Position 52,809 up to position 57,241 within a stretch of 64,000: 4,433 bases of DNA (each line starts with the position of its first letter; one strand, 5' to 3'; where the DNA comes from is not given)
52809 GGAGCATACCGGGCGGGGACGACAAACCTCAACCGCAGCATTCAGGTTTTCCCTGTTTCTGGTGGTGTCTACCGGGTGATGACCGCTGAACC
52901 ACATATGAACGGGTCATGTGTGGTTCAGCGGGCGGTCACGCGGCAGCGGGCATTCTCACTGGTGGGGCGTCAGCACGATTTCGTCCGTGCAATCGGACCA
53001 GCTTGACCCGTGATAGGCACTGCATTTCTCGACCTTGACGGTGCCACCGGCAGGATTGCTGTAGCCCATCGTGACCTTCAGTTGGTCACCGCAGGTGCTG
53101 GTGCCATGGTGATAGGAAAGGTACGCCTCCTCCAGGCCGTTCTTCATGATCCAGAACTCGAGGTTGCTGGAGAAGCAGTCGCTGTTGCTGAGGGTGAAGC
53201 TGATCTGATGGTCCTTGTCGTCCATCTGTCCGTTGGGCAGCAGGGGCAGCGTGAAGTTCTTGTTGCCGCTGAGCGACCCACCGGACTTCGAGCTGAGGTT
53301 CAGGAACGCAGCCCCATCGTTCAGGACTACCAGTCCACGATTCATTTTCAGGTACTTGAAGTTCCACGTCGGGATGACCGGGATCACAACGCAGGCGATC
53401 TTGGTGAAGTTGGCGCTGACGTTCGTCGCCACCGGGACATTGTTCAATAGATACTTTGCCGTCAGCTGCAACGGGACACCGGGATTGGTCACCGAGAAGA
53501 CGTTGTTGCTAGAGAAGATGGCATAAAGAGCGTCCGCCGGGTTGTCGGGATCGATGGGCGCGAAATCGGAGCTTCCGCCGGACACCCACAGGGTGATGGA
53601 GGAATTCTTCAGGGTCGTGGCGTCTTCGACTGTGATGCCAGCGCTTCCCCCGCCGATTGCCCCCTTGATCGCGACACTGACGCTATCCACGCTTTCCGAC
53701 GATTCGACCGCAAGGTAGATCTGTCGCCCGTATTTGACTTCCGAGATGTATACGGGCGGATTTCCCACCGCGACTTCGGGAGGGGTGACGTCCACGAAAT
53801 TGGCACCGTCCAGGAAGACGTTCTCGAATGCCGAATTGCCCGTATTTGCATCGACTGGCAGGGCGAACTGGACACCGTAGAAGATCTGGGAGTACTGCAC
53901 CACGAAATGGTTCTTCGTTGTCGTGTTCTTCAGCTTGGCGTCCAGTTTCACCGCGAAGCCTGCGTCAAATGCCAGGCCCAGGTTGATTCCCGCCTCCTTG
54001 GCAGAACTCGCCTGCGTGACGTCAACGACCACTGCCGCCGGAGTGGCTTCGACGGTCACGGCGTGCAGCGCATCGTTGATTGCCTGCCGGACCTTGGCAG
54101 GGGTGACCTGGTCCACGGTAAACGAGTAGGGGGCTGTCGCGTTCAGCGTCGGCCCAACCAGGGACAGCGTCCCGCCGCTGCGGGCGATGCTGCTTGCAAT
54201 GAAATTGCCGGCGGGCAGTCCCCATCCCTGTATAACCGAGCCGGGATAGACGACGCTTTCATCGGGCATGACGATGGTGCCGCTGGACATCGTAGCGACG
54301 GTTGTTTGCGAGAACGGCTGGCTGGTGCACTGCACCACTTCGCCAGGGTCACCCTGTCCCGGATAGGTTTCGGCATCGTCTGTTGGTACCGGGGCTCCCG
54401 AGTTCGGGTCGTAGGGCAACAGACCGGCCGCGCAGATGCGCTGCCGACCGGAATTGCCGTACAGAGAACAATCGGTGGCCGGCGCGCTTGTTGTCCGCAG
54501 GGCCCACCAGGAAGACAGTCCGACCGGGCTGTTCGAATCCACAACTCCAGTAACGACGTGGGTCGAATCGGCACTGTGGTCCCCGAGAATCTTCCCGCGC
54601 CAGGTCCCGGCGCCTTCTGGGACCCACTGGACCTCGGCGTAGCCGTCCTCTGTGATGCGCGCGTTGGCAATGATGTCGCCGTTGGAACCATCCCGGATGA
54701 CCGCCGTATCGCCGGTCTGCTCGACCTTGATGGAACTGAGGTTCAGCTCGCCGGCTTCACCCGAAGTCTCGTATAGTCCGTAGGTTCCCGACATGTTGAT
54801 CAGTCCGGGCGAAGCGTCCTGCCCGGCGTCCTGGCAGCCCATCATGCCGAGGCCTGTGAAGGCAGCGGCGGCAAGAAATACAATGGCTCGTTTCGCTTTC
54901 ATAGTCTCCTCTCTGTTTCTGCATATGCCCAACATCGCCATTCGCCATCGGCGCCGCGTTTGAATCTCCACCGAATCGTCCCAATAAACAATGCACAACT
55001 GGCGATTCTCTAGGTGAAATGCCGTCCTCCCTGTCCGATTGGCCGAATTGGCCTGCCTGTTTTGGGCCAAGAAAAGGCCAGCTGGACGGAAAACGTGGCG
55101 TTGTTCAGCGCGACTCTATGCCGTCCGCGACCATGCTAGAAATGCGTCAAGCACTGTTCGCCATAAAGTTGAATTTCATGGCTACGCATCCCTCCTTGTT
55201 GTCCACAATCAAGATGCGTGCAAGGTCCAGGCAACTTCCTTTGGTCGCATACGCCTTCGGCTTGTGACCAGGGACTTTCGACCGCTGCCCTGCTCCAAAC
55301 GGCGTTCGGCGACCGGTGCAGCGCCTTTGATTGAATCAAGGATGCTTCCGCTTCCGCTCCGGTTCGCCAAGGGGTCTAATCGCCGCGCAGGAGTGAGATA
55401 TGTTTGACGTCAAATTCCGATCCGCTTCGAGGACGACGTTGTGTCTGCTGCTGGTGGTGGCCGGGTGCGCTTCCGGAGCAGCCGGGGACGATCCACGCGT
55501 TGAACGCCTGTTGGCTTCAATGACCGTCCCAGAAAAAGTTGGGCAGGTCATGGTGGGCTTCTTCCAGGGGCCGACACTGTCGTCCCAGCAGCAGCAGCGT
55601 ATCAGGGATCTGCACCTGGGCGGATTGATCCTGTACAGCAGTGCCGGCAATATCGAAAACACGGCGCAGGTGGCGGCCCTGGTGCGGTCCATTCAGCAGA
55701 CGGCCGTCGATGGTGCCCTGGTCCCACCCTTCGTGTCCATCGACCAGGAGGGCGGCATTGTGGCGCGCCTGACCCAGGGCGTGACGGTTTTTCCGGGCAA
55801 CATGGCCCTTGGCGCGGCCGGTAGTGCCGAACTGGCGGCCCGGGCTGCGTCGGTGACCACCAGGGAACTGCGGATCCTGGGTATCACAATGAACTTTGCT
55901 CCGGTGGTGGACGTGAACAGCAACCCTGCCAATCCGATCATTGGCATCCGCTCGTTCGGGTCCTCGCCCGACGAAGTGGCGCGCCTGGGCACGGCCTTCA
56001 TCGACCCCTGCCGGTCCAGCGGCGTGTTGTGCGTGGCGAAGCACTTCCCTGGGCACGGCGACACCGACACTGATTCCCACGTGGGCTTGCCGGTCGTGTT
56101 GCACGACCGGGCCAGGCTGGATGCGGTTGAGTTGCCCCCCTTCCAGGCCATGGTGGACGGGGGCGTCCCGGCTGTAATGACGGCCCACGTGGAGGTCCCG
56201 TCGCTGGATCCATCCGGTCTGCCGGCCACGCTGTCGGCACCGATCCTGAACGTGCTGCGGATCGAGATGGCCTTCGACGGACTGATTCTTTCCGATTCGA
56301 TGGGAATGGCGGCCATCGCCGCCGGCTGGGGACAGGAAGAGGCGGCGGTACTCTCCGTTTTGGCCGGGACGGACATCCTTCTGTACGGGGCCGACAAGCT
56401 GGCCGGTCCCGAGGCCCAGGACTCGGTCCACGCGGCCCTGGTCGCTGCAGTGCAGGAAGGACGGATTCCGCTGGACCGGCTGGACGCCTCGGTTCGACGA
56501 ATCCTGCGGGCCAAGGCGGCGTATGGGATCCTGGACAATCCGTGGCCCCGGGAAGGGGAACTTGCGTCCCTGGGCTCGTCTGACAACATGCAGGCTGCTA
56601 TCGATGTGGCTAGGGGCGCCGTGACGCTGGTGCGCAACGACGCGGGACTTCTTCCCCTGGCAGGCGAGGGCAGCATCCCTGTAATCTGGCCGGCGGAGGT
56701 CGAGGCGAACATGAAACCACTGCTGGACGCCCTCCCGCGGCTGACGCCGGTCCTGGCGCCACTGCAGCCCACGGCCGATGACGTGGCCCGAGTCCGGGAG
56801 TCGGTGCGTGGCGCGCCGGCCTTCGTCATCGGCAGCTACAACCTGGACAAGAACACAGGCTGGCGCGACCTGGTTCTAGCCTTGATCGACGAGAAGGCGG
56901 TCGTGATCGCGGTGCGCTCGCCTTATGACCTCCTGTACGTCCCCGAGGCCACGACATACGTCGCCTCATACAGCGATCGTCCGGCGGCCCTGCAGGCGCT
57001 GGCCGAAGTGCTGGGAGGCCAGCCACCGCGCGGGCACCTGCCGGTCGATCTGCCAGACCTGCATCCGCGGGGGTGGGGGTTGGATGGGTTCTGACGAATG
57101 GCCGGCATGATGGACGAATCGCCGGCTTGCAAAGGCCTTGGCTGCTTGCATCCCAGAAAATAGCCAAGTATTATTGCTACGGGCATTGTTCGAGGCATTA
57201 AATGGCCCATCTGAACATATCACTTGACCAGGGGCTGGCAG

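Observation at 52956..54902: CDC-like (cholesterol-dependent-cytolysin fold) lipoprotein without the undecapeptide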

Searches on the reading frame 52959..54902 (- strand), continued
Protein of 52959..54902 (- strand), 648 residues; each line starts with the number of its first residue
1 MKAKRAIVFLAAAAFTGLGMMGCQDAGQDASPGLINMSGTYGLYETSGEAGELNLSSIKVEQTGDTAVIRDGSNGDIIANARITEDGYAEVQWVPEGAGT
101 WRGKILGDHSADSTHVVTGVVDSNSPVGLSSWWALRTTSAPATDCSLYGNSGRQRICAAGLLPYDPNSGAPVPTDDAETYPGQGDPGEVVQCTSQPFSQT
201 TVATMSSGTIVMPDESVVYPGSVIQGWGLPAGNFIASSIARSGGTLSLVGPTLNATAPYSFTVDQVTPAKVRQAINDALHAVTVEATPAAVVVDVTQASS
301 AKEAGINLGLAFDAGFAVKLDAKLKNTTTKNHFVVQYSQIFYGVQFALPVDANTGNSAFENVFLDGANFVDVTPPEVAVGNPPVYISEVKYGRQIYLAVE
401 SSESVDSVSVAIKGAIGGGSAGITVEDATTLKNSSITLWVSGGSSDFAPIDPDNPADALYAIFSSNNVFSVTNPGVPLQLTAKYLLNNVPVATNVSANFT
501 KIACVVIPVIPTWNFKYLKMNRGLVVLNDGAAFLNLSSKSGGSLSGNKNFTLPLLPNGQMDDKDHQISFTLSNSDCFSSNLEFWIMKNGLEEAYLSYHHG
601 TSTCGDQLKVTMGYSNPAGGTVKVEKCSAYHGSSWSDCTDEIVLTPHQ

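Call 47: fold_search(model_id=the predicted structure, library=pdb)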
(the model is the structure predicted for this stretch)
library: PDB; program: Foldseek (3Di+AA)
matches with E <= 10: 822; with E <= 0.001: 39
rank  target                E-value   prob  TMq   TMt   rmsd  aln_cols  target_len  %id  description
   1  1s3r_A                1.2e-22  1.00  0.45  0.60  12.1       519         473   16  Crystal structure of the human-specific toxin intermedilysin (released 2005-01-25)
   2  5imt_A                4.7e-22  1.00  0.46  0.62  12.0       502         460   17  Toxin receptor complex (released 2016-08-24)
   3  5imy_B                5.5e-22  1.00  0.46  0.60  12.0       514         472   17  Trapped Toxin (released 2016-08-24)
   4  5aoe_A                7.9e-22  1.00  0.43  0.56  12.6       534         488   17  Crystal structure of pneumolysin D168A mutant. (released 2016-10-05)
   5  5imy_A                8.8e-22  1.00  0.43  0.57  11.9       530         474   16  Trapped Toxin (released 2016-08-24)
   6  5aof                  1.1e-21  1.00  0.43  0.56  13.1       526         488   16  Crystal structure of pneumolysin deletion mutant Delta146_147. (released 2016-10-05)
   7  5aod                  2.5e-21  1.00  0.44  0.58  12.0       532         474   17  Crystal structure of wild type pneumolysin. (released 2016-10-05)
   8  4bik_A                2.8e-21  1.00  0.43  0.58  12.8       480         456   16  Structure of a disulfide locked mutant of Intermedilysin with human CD59 (released 2013-05-08)
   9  5imw_A                4.6e-21  1.00  0.44  0.60  12.8       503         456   18  Trapped Toxin (released 2016-08-24)
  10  5dhl_A                5.2e-21  1.00  0.45  0.59  12.2       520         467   17  Crystal structure of Toxin, mutant N197W (released 2016-11-09)
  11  5cr6                  6.4e-21  1.00  0.44  0.59  12.2       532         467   16  Structure of pneumolysin at 1.98 A resolution (released 2015-09-16)
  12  4qqq                  1.2e-20  1.00  0.42  0.55  12.6       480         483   18  Crystal structure of pneumolysin from Streptococcus pneumoniae, in complex with mannose as a component of cell membrane (released 2015-07-22)
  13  4bik_C                1.4e-20  1.00  0.43  0.59  12.1       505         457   16  Structure of a disulfide locked mutant of Intermedilysin with human CD59 (released 2013-05-08)
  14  4cdb                  1.8e-20  1.00  0.44  0.57  12.3       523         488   17  Crystal structure of listeriolysin O (released 2014-04-23)
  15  6jmp                  2.2e-20  1.00  0.45  0.60  11.8       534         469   17  Crystal Structure of a Non-hemolytic Pneumolysin from Streptococcus pneumoniae strain ST306 (released 2020-09-09)
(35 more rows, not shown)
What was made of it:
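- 53382..54338 (-): CDC D1-D3 pore-forming module (residues 189-507). Foldseek E=1.2e-22 (call 47).
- Foldseek top 29 hits are all CDCs (E=1e-22 to 7e-15), followed by CDCLs and then MACPFs (call 47).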

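Call 80: find_encoding_contigs(protein=P0166, flank=10000, max_places=3)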
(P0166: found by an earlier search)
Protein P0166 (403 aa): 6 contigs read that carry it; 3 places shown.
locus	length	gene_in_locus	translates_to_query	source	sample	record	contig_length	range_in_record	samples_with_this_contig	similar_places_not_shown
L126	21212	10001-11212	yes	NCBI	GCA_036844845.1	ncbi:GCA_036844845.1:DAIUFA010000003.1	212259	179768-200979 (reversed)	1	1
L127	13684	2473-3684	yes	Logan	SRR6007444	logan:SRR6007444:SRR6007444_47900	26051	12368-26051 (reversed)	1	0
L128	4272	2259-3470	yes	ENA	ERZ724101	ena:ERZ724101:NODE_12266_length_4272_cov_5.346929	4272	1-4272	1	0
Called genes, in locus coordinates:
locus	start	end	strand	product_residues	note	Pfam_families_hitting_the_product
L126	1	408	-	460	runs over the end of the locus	PF01734:Patatin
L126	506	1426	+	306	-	PF02016:Peptidase_S66, PF17676:Peptidase_S66C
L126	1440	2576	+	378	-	PF00144:Beta-lactamase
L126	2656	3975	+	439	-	PF01595:CNNM, PF00571:CBS, PF03471:CorC_HlyC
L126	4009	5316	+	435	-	PF03721:UDPG_MGDP_dh_N, PF00984:UDPG_MGDP_dh, PF03720:UDPG_MGDP_dh_C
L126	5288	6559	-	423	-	PF01694:Rhomboid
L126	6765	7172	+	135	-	-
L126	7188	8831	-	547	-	-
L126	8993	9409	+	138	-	PF00507:Oxidored_q4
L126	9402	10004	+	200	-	PF00329:Complex1_30kDa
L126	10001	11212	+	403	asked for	PF00346:Complex1_49kDa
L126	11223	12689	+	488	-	PF00111:Fer2 (weak), PF13510:Fer2_4, PF10588:NADH-G_4Fe-4S_3, PF22117:Fer4_Nqo3, PF04879:Molybdop_Fe4S4 (faint)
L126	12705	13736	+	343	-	PF00146:NADHdh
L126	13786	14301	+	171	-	PF13183:Fer4_8 (faint), PF12838:Fer4_7, PF13187:Fer4_9 (weak), PF00037:Fer4 (weak)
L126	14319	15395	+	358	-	-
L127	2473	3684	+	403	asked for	PF00346:Complex1_49kDa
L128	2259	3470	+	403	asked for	PF00346:Complex1_49kDa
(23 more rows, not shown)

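Call 81: find_encoding_contigs(protein=P0170, flank=10000, max_places=3)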
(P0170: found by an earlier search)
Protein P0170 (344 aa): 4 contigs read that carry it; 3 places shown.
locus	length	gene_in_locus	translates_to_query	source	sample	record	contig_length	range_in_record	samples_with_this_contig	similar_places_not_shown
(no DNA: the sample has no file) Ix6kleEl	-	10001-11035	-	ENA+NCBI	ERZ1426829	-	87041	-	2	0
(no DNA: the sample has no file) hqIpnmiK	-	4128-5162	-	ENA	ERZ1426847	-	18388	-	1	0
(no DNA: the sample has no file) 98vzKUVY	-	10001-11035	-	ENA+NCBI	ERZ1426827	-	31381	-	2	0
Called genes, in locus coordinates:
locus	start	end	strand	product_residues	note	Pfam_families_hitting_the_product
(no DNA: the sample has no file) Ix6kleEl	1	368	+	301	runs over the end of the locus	PF02016:Peptidase_S66, PF17676:Peptidase_S66C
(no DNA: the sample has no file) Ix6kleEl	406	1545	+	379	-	PF00144:Beta-lactamase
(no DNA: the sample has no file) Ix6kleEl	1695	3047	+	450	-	PF01595:CNNM, PF00571:CBS, PF03471:CorC_HlyC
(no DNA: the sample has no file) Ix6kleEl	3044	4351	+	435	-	PF03721:UDPG_MGDP_dh_N, PF00984:UDPG_MGDP_dh, PF03720:UDPG_MGDP_dh_C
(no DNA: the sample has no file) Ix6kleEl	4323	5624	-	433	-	PF01694:Rhomboid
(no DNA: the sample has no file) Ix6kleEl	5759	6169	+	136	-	-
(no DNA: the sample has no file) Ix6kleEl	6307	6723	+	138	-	PF00507:Oxidored_q4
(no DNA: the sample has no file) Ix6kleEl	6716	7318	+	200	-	PF00329:Complex1_30kDa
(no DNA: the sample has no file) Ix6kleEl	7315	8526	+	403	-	PF00346:Complex1_49kDa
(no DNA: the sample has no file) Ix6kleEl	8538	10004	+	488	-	PF13510:Fer2_4, PF10588:NADH-G_4Fe-4S_3, PF22117:Fer4_Nqo3, PF04879:Molybdop_Fe4S4 (weak)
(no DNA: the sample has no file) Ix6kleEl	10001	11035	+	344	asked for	PF00146:NADHdh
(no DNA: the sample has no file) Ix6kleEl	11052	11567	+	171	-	PF13183:Fer4_8 (faint), PF12838:Fer4_7, PF13187:Fer4_9 (weak), PF00037:Fer4 (weak)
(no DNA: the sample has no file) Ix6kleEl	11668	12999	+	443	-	-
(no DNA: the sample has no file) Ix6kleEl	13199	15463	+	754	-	PF27854:Heavy_Cys_CGP, PF11617:Cu-binding_MopE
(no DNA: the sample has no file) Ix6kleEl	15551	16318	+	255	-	-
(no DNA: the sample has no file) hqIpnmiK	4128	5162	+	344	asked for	PF00146:NADHdh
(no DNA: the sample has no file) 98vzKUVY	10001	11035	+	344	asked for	PF00146:NADHdh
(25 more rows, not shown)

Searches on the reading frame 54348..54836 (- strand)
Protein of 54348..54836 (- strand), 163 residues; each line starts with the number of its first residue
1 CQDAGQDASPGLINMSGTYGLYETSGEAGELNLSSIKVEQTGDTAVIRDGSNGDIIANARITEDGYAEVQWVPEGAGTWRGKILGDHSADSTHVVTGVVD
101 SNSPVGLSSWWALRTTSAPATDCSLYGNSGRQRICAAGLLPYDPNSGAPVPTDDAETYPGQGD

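Call 84: search_protein_families(library=pfam, alignment_id=A4, max_evalue=1)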
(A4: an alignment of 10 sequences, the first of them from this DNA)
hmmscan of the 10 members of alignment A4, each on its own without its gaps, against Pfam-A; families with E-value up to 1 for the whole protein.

A. member 1, seq(163 aa): 1 family
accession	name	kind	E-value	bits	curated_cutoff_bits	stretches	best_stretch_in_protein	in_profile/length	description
PF22387.1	PhiCb5_coat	-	0.21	12.1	27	1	42-84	1-44/89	Phage phiCb5, coat protein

B. families by the number of members that match (of 10 scanned): 3 families
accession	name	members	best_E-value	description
PF18153.7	Cap15_CD_rec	1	0.17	Cap15, cyclic dinucleotide receptor domain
PF22387.1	PhiCb5_coat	1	0.21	Phage phiCb5, coat protein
PF22084.1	UfSP_MPN_N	1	0.21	Ufm1 specific protease UfSP N-terminal MPN domain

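Call 85: search_solved_structures(query=A4, max_evalue=10)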
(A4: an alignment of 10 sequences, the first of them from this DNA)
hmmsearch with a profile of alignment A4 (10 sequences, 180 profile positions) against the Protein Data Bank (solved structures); distinct sequences matched with E-value up to 10: 0.
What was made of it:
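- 54492..54797 (-): N-terminal ~100-aa eight-stranded beta-barrel domain (residues 36-137). No Pfam or PDB sequence hit (calls 84, 85).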

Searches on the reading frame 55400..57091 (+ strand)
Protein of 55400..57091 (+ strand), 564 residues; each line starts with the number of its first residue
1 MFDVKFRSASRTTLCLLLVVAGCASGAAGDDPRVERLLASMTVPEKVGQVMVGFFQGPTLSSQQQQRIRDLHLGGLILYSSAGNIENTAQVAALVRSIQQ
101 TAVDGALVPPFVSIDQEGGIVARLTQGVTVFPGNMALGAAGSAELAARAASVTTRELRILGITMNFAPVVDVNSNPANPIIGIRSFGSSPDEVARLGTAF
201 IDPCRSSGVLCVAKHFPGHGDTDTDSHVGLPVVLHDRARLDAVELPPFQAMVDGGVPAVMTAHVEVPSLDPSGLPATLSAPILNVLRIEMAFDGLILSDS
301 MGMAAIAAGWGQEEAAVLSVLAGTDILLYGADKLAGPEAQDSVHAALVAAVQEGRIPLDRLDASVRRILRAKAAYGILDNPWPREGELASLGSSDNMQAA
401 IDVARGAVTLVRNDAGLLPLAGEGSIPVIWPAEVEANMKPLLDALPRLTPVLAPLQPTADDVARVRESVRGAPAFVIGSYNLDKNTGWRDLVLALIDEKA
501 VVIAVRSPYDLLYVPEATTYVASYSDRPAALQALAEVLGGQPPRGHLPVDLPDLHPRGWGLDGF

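Call 23: search_protein_families(library=ncbifam, proteins=[window:55400-57091:+], max_evalue=0.01)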
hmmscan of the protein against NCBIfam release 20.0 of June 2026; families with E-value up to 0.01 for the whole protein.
window:55400-57091:+ (564 aa): 8 families
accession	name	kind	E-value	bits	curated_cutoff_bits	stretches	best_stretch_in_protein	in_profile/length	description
NF003740.0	PRK05337.1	equivalog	1.8e-55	188.5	207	1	48-345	3-296/340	beta-N-acetylhexosaminidase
NF052329.1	XyloArabinsidase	equivalog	2.6e-33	115.1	1050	1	32-432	4-401/750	beta-xylosidase/alpha-l-arabinosidase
NF052331.1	Bet13-16Glucosase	equivalog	3.4e-31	108.2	1330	1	32-424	14-383/750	exo-beta-d-1,3/1,6-glucosidase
NF041579.1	betaxyl_Flavo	equivalog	1.6e-27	96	1350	1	126-436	80-395/716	beta-xylosidase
NF011678.0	PRK15098.1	equivalog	1.4e-22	80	666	1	31-431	35-418/765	beta-glucosidase BglX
NF052330.1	BetGlucosiCelf0468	equivalog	4.8e-15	54.8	1300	1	128-425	54-335/817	beta-d-glucosidase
NF041776.1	xylosidase_Xyl3A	equivalog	1e-13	50.2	1250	1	209-438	164-388/846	xylan 1,4-beta-xylosidase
NF041610.1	alph_arabinopyran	equivalog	0.00014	20.2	1300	1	128-429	58-327/738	exo-alpha-(1->6)-L-arabinopyranosidase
